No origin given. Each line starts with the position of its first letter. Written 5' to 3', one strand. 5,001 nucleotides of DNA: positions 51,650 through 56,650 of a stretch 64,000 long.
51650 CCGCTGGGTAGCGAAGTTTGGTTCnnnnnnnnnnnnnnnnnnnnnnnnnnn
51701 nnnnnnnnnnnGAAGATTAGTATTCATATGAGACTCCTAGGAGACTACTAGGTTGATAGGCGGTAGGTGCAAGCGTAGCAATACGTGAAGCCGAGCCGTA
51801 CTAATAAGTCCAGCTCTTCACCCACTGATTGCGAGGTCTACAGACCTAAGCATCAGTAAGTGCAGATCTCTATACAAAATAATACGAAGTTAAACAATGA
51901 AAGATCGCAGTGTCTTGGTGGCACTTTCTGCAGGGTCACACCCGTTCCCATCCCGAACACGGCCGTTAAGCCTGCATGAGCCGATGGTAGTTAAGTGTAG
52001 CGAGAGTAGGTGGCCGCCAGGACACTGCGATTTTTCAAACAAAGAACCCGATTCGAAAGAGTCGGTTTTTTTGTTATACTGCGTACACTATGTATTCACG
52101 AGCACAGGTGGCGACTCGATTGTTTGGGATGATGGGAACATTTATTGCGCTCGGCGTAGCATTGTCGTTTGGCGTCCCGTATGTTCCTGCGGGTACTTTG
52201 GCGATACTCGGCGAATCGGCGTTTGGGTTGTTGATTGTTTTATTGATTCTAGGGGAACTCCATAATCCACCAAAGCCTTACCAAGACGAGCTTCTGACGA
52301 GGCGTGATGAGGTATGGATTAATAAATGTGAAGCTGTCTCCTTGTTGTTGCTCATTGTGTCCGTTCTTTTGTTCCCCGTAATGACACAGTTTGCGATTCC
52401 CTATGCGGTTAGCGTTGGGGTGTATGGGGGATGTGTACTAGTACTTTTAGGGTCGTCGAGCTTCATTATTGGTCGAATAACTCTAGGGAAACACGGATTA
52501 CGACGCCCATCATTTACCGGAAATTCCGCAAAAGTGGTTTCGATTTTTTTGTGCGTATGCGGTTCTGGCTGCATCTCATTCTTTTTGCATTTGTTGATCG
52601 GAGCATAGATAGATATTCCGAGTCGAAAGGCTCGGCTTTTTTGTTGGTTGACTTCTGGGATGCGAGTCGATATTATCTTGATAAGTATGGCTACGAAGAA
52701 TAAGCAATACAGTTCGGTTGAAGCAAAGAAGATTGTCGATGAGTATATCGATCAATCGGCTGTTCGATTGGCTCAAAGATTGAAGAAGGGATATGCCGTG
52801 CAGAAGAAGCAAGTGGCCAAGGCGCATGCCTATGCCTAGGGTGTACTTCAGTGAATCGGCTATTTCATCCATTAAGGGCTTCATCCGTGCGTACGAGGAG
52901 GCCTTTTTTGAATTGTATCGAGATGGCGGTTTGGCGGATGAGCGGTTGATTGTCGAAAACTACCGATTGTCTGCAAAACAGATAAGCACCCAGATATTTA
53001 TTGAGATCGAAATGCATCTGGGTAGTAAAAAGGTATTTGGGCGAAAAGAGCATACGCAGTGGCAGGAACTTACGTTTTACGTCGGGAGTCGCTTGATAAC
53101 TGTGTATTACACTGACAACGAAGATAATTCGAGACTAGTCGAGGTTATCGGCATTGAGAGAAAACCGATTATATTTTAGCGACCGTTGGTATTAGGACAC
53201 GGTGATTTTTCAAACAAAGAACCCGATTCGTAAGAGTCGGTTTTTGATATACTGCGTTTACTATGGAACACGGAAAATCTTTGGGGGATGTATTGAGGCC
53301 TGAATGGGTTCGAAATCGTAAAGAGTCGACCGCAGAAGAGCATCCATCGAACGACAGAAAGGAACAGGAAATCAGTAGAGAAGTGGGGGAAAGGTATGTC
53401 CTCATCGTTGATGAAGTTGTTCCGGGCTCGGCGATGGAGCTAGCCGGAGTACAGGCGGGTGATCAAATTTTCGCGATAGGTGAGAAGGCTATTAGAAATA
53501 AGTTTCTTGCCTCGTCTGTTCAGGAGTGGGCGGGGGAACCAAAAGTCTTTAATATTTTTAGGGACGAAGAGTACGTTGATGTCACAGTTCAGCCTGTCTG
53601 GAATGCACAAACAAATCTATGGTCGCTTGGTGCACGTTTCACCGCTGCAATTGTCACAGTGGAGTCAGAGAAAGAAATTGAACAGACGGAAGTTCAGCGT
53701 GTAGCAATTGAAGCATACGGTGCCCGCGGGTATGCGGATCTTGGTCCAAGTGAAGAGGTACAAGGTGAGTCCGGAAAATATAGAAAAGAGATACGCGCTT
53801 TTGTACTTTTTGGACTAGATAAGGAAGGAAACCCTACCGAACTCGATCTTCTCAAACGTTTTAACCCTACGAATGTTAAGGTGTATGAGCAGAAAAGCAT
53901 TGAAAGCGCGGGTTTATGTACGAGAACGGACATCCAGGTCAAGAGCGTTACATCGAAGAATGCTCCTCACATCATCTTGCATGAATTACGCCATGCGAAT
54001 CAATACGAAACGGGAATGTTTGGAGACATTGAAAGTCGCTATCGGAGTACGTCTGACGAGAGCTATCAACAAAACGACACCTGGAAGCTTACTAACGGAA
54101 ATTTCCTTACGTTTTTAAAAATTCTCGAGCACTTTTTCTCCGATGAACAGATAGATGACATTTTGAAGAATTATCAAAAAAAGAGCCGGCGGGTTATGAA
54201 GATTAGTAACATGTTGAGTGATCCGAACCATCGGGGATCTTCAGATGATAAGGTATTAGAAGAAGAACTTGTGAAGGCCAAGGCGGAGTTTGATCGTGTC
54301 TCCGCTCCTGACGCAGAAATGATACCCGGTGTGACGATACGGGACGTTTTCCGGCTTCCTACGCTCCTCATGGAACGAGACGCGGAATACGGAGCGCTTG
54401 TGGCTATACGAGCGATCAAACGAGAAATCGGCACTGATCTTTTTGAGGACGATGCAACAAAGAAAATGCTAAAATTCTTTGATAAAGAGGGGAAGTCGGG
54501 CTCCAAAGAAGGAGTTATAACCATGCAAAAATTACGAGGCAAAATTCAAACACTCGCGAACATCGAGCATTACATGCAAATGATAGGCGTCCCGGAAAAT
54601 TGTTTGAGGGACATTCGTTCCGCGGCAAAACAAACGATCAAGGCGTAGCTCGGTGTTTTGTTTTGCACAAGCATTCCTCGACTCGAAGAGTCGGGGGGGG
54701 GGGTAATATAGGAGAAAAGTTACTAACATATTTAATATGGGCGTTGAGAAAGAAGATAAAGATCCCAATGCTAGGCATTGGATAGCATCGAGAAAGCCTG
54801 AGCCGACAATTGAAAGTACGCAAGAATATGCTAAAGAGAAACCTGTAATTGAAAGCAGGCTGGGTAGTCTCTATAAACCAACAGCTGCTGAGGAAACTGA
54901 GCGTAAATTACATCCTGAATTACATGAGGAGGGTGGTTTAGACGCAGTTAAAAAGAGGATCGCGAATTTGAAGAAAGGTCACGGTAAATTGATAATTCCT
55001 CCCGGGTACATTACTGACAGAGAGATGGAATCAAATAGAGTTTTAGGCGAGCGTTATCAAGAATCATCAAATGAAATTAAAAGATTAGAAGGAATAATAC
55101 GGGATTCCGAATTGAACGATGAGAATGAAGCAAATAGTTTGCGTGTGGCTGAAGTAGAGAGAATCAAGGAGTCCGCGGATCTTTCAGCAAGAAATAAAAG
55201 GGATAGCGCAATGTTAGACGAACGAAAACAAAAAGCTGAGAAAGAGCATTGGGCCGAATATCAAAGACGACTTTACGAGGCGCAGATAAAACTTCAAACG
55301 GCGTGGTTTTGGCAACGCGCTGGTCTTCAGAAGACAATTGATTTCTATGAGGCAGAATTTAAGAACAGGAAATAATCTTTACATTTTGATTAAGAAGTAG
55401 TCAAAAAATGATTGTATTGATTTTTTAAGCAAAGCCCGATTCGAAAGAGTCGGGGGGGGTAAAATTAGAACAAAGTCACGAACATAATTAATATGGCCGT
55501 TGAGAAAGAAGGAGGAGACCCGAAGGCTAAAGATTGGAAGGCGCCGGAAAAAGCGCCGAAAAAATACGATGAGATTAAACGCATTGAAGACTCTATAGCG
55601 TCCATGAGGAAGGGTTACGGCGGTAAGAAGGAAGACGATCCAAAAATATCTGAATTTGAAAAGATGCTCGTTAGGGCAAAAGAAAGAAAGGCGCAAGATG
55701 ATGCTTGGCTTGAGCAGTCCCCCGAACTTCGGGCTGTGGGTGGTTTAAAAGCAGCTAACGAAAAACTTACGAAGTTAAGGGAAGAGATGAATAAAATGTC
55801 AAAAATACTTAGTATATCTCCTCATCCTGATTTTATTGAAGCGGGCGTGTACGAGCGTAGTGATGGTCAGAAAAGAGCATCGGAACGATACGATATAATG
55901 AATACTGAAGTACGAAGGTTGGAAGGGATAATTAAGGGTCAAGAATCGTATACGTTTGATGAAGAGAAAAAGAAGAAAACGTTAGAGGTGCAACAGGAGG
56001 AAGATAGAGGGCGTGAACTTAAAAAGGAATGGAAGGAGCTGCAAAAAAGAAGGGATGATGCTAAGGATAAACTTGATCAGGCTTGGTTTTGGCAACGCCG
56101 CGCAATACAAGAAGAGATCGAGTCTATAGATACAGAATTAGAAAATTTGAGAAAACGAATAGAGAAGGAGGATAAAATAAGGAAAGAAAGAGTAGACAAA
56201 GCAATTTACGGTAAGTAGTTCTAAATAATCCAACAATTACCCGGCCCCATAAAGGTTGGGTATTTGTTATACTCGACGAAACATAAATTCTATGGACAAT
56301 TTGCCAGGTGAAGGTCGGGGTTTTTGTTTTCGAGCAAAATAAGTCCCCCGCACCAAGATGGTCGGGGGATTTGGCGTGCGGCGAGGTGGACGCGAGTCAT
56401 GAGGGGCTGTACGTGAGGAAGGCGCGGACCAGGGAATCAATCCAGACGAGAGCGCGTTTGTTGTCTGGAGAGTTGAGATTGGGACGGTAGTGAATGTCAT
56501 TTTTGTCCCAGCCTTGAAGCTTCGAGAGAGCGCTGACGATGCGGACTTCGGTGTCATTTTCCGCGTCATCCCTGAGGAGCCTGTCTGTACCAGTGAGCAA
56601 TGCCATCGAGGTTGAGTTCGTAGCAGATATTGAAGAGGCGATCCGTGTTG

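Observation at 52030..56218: Repeated terminator/promoter module with variable homopolymers (T7, T5, G11, G8) in front of four consecutive genes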

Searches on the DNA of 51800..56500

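Call 58: search_rna_families(source=window, start=51800, end=56500, threshold=evalue, max_evalue=1)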
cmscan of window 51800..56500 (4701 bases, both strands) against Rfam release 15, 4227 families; matches with E-value up to 1: 2.
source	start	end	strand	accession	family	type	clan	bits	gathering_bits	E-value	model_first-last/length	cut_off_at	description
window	51914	52022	+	RF00001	5S_rRNA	Gene; rRNA;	CL00113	79.3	38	2.5e-16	1-120/120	no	5S ribosomal RNA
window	55778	55831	-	RF01419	IsrR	Gene; antisense;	-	20.1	52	0.55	135-187/187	no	Antisense RNA which regulates isiA expression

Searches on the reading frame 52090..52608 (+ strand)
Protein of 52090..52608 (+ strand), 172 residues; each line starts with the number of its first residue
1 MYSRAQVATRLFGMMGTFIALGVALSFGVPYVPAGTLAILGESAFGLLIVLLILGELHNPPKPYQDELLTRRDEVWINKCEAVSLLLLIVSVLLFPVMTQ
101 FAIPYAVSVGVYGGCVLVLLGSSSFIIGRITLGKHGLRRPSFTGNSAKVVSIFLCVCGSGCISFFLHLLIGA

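Call 11: search_protein_families(library=pfam, proteins=[window:52090-52608:+], max_evalue=0.01)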
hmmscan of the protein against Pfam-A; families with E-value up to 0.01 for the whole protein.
window:52090-52608:+ (172 aa): 0 families

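Call 29: search_protein_families(library=phrogs, proteins=[window:52090-52608:+], max_evalue=0.01)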
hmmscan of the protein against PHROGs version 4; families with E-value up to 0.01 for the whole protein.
window:52090-52608:+ (172 aa): 0 families

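Call 30: search_protein_families(library=padloc, proteins=[window:52090-52608:+], max_evalue=0.01)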
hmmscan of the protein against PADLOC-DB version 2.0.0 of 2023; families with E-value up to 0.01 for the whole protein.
window:52090-52608:+ (172 aa): 0 families

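Call 31: search_protein_families(library=ncbifam, proteins=[window:52090-52608:+], max_evalue=0.001)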
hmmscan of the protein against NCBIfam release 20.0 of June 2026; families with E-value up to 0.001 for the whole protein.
window:52090-52608:+ (172 aa): 0 families

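Call 86: list_cluster_members(proteins=[L127:1097-1606:+, L127:2326-3267:+, L127:3287-4384:+, L127:4455-5489:+, L127:5489-6490:+, window:52090-52608:+, window:52832-53179:+, window:54737-55375:+, window:55493-56218:+, L127:1858-2205:+])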
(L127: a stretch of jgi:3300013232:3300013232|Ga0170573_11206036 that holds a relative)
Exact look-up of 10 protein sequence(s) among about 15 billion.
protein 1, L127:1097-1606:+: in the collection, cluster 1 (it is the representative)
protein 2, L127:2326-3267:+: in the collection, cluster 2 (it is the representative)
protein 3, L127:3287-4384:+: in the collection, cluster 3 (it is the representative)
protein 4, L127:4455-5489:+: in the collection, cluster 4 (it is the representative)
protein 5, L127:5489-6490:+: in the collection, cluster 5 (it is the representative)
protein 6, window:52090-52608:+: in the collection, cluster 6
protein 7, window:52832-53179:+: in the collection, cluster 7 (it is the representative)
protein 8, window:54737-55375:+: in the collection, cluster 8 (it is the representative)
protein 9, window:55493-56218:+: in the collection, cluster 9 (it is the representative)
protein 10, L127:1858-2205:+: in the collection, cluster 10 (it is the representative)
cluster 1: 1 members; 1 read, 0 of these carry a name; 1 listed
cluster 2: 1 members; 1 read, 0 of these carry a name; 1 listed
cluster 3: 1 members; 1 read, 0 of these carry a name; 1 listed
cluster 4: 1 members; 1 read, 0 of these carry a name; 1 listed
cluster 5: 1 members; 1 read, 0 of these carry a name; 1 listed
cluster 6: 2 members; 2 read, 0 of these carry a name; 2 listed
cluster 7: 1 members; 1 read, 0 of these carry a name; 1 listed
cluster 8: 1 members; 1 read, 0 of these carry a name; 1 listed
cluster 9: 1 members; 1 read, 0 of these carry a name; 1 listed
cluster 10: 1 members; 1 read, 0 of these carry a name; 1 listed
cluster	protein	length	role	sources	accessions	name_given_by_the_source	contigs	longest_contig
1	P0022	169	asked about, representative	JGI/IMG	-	-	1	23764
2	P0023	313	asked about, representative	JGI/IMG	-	-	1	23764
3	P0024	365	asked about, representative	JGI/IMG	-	-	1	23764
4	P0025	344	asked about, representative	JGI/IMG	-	-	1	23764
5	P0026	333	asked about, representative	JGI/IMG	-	-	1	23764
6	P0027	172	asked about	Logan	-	-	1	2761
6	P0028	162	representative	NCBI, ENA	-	-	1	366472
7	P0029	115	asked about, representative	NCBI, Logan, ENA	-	-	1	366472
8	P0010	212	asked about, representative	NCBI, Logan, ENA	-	-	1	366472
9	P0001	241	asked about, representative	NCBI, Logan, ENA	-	-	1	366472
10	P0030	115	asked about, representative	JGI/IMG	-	-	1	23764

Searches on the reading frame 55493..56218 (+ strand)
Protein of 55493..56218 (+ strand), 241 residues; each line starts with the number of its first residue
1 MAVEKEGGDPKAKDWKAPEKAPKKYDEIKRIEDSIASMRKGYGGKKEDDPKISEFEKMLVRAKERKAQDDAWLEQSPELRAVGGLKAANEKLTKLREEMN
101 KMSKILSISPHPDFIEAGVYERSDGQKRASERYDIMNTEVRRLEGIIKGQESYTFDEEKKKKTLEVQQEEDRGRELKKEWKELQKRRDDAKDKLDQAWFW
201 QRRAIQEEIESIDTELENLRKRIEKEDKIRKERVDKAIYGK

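Call 11: search_protein_families(library=pfam, proteins=[window:55493-56218:+], max_evalue=0.01)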
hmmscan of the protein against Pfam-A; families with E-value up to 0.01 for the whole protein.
window:55493-56218:+ (241 aa): 0 families

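Call 14: find_encoding_contigs(protein=window:55493-56218:+, flank=4000, max_places=10)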
Protein window:55493-56218:+ (241 aa): 1 contig read that carries it; 1 place shown.
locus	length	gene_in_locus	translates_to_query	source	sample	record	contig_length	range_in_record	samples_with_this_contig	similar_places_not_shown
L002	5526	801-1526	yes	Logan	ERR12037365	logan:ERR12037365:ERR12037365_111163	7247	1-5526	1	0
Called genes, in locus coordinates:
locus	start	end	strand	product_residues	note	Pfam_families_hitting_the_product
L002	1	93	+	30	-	?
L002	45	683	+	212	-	-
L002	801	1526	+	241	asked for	-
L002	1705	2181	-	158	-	-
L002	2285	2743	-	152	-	-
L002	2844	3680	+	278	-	PF02348:CTP_transf_3, PF00483:NTP_transferase, PF01128:IspD, PF12804:NTP_transf_3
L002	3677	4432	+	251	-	PF01978:TrmB, PF01022:HTH_5 (weak)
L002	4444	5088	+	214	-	-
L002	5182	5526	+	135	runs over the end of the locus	PF00293:NUDIX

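Call 21: find_homologous_proteins(query=window:55493-56218:+, max_evalue=0.001)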
Query window:55493-56218:+ (241 aa): 1 proteins with E <= 0.001 among 633 candidates.
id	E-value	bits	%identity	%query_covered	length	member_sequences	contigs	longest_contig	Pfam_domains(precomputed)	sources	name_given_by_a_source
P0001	1.5e-145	501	100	100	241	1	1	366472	-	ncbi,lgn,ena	-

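Call 29: search_protein_families(library=phrogs, proteins=[window:55493-56218:+], max_evalue=0.01)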
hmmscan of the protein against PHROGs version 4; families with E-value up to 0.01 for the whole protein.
window:55493-56218:+ (241 aa): 1 family
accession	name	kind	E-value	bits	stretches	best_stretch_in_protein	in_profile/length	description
phrog_3550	-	unknown function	0.0088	17.4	1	175-227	6-59/79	-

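Call 30: search_protein_families(library=padloc, proteins=[window:55493-56218:+], max_evalue=0.01)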
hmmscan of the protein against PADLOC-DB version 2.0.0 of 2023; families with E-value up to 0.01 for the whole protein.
window:55493-56218:+ (241 aa): 1 family
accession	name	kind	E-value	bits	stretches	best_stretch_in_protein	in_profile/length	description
PDLC04894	PDC-S06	-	0.006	13.1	1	97-228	349-465/740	-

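Call 31: search_protein_families(library=ncbifam, proteins=[window:55493-56218:+], max_evalue=0.001)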
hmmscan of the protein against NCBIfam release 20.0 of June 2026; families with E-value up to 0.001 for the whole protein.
window:55493-56218:+ (241 aa): 0 families

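Call 43: find_homologous_proteins(query=A2, max_evalue=0.01)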
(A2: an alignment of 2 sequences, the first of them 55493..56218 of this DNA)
Query A2 (2 sequences) (241 aa, profile of the alignment): 2 proteins with E <= 0.01 among 5432 candidates.
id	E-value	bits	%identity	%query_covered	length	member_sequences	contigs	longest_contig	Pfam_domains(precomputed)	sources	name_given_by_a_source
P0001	1.0e-124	433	100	100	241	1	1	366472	-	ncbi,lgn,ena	-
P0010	3.6e-105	369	28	90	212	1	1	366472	-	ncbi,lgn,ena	-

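Call 52: search_protein_representatives(alignment_id=A2)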
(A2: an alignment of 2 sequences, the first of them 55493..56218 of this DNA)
Query: 2 sequences, 260 profile positions. Proteins with E-value up to 0.001 (for the whole library): 3; up to 1e-10: 2; up to 1e-30: 2. The best 3 are listed.
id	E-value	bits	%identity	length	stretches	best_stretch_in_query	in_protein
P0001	3.3e-125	433.3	-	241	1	1-260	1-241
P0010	1.1e-105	369.2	-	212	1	1-239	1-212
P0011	3.3e-04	36.6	-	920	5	182-238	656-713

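Call 71: predict_structure(alignment_id=A2)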
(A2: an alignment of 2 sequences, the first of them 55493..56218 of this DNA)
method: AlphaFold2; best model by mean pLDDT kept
length: 241 residues; sequences in the alignment: 2
mean_pLDDT: 73.6   pTM: 0.36
mean pLDDT of the five models: 73.6, 72.8, 72.7, 70.9, 60.9
residues with pLDDT >= 90: 54; 70-90: 109; 50-70: 50; < 50: 28
segments of 3 or more residues with pLDDT < 50: 1-25
pLDDT, mean of each block of 10 residues (from residue 1): 37 36 58 77 58 77 68 58 73 85 68 54 69 84 80 73 78 90 94 92 92 94 92 84 49
secondary structure, 60 per line:
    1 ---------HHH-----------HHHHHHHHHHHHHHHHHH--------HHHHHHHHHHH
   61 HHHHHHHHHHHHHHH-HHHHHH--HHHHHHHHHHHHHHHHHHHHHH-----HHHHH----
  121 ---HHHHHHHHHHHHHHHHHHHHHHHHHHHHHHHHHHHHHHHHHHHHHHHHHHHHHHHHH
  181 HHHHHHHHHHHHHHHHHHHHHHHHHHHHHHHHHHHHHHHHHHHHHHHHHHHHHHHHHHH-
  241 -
elements in order: H24-41 H50-75 H77-82 H85-106 H112-116 H124-239

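Call 74: fold_search(model_id=the predicted structure, library=pdb)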
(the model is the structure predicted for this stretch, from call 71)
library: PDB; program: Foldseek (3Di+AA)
matches with E <= 10: 179; with E <= 0.001: 0
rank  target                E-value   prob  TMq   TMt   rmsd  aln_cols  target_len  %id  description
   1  4fzs_B                1.2e+00  0.21  0.22  0.28  11.9       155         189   13  Structure of human SNX1 BAR domain (released 2013-07-10)
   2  3na7                  1.4e+00  0.13  0.20  0.20  16.0       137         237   20  2.2 Angstrom Structure of the HP0958 Protein from Helicobacter pylori CCUG 17874 (released 2010-09-22)
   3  8qb8_A                1.6e+00  0.18  0.20  0.18  12.7       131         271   18  Lsp1 in native eisosome lattice bound to plasma membrane microdomain (released 2024-07-24)
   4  8qbr                  1.9e+00  0.13  0.21  0.23  11.9       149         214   21  Cryo-EM structure of Vipp1 helical filament with lattice 1 (Vipp1_L1) (released 2024-09-18)
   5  4gnk_E                1.9e+00  0.08  0.16  0.16  21.2       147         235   22  Crystal structure of Galphaq in complex with full-length human PLCbeta3 (released 2013-02-06)
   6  6ixv_D                1.9e+00  0.06  0.14  0.14  13.6       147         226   16  Crystal structure of SH3BP5-Rab11a (released 2019-03-20)
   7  4ckg_A                2.1e+00  0.11  0.23  0.17  11.2       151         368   14  Helical reconstruction of ACAP1(BAR-PH domain) decorated membrane tubules by cryo-electron microscopy (released 2014-10-15)
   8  4tko                  2.1e+00  0.09  0.18  0.13  16.9       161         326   17  Structure of the periplasmic adaptor protein EmrA (released 2014-07-09)
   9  3k29                  2.3e+00  0.16  0.24  0.32   9.6       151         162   18  Structure of a putative YscO homolog CT670 from Chlamydia trachomatis (released 2009-10-13)
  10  8qbs                  2.4e+00  0.13  0.23  0.27  12.2       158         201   22  Cryo-EM structure of Vipp1-F197K/L200K helical filament with lattice 1 (Vipp1-F197K/L200K_L1) (released 2024-09-11)
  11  9e0h_A                2.4e+00  0.12  0.24  0.34  22.3       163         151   15  De novo calcium channel heptamer, CalC6_3 with DHR extensions. Off target multimerization state (released 2025-10-01)
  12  5c21_B                2.4e+00  0.08  0.18  0.17  14.3       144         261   12  Crystal structure of native HlyD from E. coli (released 2016-02-17)
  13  8eqh_B                2.5e+00  0.30  0.18  0.19  14.1       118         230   11  The crystal structure of 14-3-3 Beta containing 3-nitrotyrosine at position Y213 (released 2023-01-25)
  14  6bqt_K                2.5e+00  0.28  0.18  0.19  14.1       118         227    9  Complex of 14-3-3 theta with an IRSp53 peptide doubly-phosphorylated at T340 and T360 (released 2018-12-05)
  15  5c22_A                2.5e+00  0.08  0.19  0.17  12.6       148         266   11  Crystal structure of Zn-bound HlyD from E. coli (released 2016-02-17)
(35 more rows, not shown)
